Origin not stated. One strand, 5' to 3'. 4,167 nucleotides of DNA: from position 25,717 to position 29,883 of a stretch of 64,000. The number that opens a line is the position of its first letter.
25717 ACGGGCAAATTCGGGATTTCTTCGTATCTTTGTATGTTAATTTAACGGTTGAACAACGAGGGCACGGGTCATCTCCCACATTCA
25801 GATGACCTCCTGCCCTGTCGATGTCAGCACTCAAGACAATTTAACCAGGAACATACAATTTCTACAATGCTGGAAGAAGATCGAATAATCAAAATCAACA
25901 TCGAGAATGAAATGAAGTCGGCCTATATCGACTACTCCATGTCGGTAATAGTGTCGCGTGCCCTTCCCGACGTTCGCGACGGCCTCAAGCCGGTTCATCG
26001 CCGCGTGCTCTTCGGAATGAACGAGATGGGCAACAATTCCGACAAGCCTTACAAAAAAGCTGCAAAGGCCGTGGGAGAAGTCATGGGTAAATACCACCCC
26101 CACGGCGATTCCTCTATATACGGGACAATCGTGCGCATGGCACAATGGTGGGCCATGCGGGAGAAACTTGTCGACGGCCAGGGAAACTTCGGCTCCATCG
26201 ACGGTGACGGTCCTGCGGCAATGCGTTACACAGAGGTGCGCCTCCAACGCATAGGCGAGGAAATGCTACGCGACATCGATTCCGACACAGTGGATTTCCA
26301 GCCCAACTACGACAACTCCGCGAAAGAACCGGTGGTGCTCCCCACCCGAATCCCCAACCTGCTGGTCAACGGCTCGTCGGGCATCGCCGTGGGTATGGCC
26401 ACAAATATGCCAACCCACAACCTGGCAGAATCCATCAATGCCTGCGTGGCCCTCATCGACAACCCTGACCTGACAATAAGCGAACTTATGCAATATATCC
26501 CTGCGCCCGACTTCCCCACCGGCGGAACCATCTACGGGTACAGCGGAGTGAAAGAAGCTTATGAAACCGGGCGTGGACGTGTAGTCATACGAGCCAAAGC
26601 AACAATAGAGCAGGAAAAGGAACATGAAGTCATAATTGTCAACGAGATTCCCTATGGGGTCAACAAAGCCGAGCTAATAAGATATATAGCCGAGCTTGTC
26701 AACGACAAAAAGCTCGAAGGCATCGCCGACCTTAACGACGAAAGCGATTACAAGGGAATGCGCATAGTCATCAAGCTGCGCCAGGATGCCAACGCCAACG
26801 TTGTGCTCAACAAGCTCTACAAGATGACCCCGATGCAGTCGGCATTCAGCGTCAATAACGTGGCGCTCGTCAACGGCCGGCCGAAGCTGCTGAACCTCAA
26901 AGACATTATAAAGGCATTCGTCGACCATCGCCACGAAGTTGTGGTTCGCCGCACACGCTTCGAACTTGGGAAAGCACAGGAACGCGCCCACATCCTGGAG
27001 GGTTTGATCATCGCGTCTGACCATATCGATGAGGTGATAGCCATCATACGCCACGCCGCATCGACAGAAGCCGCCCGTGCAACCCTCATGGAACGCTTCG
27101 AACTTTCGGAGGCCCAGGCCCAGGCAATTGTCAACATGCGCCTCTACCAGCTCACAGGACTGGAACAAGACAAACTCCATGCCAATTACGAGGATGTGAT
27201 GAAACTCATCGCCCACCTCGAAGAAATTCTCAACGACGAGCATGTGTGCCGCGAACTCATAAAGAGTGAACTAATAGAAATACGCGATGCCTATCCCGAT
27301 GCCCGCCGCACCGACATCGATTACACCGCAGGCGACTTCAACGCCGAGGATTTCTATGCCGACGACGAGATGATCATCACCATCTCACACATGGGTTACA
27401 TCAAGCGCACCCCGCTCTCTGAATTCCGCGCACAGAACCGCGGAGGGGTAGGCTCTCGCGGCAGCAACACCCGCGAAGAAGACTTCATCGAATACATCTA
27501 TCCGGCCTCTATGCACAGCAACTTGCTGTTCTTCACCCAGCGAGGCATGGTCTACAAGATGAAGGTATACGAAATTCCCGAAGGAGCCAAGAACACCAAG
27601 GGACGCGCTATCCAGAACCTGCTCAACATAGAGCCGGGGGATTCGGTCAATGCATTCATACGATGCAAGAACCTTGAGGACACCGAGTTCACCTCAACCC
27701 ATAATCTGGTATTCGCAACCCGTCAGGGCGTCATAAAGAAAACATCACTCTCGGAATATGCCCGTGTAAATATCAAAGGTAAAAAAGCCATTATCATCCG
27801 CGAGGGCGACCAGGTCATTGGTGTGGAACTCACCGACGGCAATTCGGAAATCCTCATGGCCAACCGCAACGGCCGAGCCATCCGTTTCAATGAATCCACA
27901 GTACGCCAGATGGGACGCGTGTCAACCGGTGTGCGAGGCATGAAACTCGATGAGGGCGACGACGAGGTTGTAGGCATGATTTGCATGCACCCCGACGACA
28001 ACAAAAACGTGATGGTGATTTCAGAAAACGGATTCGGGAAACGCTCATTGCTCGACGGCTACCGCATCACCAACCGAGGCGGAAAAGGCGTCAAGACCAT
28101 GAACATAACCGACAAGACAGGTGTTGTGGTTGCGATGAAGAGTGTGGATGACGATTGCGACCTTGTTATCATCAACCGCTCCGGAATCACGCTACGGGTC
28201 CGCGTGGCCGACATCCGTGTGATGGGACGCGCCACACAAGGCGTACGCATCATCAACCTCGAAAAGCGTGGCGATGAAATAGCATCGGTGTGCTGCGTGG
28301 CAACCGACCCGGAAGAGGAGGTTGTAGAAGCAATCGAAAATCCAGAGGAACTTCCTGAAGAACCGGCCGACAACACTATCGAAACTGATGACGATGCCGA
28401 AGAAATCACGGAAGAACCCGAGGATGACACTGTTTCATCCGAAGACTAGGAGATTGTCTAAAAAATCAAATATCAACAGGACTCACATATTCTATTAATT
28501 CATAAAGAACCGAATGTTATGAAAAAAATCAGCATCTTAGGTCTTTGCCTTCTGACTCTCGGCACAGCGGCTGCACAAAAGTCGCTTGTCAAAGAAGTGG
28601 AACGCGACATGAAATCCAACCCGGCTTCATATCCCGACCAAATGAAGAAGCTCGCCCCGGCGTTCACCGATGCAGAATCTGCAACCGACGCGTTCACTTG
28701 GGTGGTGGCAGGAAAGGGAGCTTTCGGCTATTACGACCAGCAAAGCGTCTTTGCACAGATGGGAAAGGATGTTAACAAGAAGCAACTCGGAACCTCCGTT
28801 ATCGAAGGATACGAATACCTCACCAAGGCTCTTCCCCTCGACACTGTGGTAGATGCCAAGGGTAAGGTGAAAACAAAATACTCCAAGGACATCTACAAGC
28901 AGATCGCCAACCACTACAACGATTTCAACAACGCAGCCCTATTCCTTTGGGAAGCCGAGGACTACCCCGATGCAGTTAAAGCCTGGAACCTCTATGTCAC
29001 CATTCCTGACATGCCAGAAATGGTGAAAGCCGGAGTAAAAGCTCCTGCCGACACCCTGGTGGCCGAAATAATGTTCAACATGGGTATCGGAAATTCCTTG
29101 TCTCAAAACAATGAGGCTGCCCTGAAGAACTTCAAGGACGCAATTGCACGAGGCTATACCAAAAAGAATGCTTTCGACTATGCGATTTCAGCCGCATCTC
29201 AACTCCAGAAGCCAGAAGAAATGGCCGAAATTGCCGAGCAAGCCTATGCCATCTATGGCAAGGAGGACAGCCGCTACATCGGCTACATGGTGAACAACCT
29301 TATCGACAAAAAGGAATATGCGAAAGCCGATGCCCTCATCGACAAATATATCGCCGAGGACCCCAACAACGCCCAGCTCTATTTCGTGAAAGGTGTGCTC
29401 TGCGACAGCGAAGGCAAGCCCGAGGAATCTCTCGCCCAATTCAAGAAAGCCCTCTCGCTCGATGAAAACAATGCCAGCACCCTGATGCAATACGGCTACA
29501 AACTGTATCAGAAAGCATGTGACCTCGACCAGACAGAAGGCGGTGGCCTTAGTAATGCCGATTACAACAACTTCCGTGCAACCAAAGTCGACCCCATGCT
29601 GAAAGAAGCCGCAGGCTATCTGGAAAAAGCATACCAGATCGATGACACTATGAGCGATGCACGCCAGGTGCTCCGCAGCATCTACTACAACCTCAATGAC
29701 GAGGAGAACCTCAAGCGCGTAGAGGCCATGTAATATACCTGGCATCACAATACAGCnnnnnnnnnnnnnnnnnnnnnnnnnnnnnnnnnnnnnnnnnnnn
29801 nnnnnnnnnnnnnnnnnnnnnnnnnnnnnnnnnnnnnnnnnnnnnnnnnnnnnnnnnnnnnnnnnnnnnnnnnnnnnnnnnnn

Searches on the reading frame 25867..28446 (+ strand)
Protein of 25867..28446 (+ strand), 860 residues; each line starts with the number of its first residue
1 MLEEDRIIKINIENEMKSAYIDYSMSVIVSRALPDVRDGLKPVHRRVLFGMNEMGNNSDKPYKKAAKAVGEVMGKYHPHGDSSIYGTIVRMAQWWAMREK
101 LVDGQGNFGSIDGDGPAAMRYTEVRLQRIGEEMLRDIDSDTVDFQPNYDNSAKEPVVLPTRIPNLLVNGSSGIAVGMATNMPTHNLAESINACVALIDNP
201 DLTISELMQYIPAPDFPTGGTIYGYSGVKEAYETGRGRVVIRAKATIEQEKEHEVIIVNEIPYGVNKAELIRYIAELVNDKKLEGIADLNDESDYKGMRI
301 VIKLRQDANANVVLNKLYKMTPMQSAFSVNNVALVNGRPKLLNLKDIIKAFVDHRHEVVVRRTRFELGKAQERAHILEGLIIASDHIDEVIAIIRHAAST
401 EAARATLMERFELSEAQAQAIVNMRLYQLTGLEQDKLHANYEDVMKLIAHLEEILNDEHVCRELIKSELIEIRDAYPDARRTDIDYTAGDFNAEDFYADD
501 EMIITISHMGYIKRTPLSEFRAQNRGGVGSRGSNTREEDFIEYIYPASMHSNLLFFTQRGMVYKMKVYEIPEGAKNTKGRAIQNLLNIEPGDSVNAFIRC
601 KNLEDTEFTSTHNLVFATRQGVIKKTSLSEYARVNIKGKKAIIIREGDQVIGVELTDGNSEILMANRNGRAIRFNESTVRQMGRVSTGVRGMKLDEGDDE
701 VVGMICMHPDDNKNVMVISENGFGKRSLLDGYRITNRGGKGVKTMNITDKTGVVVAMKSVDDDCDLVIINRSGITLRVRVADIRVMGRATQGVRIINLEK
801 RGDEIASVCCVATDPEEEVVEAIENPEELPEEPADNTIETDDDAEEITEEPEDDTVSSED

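Call 74: list_cluster_members(proteins=[window:25867-28446:+, window:22842-25409:-, window:37890-39926:-, window:40015-41571:-, window:29915-31168:+])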
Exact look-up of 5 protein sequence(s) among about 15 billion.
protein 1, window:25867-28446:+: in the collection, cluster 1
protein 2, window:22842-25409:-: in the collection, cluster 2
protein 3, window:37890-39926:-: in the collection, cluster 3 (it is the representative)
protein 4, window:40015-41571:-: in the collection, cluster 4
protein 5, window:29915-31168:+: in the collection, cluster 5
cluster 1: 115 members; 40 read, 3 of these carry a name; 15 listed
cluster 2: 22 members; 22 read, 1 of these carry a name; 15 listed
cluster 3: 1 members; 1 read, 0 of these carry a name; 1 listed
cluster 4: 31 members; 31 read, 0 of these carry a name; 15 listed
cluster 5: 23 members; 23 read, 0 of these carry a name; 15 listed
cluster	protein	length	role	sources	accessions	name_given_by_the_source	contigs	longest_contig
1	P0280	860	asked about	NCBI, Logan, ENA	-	-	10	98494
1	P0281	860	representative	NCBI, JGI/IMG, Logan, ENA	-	DNA gyrase subunit A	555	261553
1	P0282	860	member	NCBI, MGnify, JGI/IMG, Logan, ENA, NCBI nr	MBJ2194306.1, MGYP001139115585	MAG: DNA gyrase subunit A [Muribaculaceae bacterium] | FL=1 | DNA gyrase subunit A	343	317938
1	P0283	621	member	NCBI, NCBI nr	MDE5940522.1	MAG: DNA gyrase subunit A, partial [Muribaculaceae bacterium] | DNA gyrase subunit A [Muribaculaceae bacterium]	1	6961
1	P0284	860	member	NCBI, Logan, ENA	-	-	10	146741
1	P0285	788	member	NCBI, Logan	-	-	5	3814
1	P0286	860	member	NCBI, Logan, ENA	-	-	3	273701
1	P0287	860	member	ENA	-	-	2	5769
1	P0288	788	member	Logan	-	-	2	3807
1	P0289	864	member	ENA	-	-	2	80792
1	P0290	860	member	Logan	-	-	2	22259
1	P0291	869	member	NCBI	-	-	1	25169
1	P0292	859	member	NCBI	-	-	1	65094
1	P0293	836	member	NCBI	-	-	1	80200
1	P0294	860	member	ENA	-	-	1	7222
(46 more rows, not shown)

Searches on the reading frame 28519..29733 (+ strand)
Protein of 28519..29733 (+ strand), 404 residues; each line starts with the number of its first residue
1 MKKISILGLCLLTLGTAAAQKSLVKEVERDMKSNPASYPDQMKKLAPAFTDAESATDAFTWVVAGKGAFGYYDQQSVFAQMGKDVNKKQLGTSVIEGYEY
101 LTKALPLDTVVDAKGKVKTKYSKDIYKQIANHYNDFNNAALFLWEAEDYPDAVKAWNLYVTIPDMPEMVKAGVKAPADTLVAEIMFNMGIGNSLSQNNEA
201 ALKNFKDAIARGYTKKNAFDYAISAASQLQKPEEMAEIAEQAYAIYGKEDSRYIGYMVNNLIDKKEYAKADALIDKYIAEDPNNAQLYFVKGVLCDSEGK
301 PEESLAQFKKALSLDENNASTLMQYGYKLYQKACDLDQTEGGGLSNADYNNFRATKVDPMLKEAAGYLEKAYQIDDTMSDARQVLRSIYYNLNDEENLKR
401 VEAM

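Call 6: search_protein_families(library=pfam, proteins=[window:28519-29733:+], max_evalue=0.1)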
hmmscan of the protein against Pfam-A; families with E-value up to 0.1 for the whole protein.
window:28519-29733:+ (404 aa): 13 families
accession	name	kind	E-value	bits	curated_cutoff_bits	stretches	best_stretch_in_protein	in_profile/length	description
PF07719.23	TPR_2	-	3.4e-08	33.4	27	1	285-318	1-34/34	Tetratricopeptide repeat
PF13424.12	TPR_12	-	2.5e-06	28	30.1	1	279-316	39-76/77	Tetratricopeptide repeat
PF13431.12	TPR_17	-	3.1e-06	27.5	24.4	1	274-305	2-33/34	Tetratricopeptide repeat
PF13428.12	TPR_14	-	1.1e-05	26.1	23.5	0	263-292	13-42/44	Tetratricopeptide repeat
PF14559.12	TPR_19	-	5.5e-05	23.8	25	0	362-394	8-40/68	Tetratricopeptide repeat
PF00515.34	TPR_1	-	0.00021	21.4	27.8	1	285-318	1-34/34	Tetratricopeptide repeat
PF13432.12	TPR_16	-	0.00032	21.5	32.7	1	261-318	7-64/65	Tetratricopeptide repeat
PF13414.12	TPR_11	-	0.00042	20.4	26.8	1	298-321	7-30/42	TPR repeat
PF13181.12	TPR_8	-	0.00052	20.4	25.7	1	285-318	1-34/34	Tetratricopeptide repeat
PF23914.1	TPR_CcmH_CycH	-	0.0028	18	42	1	278-342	43-107/158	Cytochrome c-type biogenesis protein H TPR domain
PF25064.1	ARM_TT21_5th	-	0.0077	17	27.8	0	274-312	61-99/117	TT21 fifth ARM repeats domain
PF13429.12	TPR_15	-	0.013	15.4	26.2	1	196-325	58-186/280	Tetratricopeptide repeat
PF08769.17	Spo0A_C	-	0.053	14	25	0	94-134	13-50/104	Sporulation initiation factor Spo0A C terminal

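Call 31: find_encoding_contigs(protein=window:28519-29733:+, flank=8000, max_places=10)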
Protein window:28519-29733:+ (404 aa): 24 contigs read that carry it; 4 places shown.
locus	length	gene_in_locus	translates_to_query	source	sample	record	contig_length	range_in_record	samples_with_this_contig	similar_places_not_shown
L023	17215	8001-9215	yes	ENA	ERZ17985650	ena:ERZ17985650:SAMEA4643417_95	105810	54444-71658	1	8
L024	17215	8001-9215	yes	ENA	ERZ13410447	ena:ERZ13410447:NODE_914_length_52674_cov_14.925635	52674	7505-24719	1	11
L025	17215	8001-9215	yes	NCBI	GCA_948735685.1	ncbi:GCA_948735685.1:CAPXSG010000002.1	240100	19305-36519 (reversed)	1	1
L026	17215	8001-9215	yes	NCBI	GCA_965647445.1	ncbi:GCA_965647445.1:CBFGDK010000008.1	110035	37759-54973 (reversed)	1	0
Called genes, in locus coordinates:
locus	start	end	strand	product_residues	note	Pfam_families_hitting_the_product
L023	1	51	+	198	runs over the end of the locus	-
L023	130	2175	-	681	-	PF02518:HATPase_c, PF13589:HATPase_c_3, PF00183:HSP90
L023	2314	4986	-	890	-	PF02861:Clp_N, PF00004:AAA, PF17871:AAA_lid_9, PF00158:Sigma54_activat, PF07724:AAA_2, PF07728:AAA_5, PF00004:AAA, PF10431:ClpB_D2-small, +9 more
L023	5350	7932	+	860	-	PF00521:DNA_topoisoIV, PF03989:DNA_gyraseA_C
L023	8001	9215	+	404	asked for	PF13428:TPR_14 (faint), PF07719:TPR_2 (faint), PF13424:TPR_12 (faint), PF13431:TPR_17 (faint)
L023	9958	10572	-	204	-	PF13590:DUF4136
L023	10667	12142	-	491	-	PF16819:DUF5074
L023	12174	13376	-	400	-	-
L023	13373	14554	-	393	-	PF16819:DUF5074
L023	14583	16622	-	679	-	PF07715:Plug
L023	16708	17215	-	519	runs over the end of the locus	PF13304:AAA_21, PF14491:DUF4435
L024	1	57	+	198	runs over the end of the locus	-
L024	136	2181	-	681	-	PF02518:HATPase_c, PF13589:HATPase_c_3, PF00183:HSP90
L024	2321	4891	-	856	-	PF02861:Clp_N, PF00004:AAA, PF17871:AAA_lid_9, PF00158:Sigma54_activat, PF00004:AAA, PF07724:AAA_2, PF07728:AAA_5, PF10431:ClpB_D2-small, +9 more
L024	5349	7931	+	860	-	PF00521:DNA_topoisoIV, PF03989:DNA_gyraseA_C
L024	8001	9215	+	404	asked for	PF13428:TPR_14 (faint), PF07719:TPR_2 (faint), PF13424:TPR_12 (faint), PF13431:TPR_17 (faint)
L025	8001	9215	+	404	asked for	PF13428:TPR_14 (faint), PF07719:TPR_2 (faint), PF13424:TPR_12 (faint), PF13431:TPR_17 (faint)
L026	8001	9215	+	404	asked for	PF13428:TPR_14 (faint), PF07719:TPR_2 (faint), PF13424:TPR_12 (faint), PF13431:TPR_17 (faint)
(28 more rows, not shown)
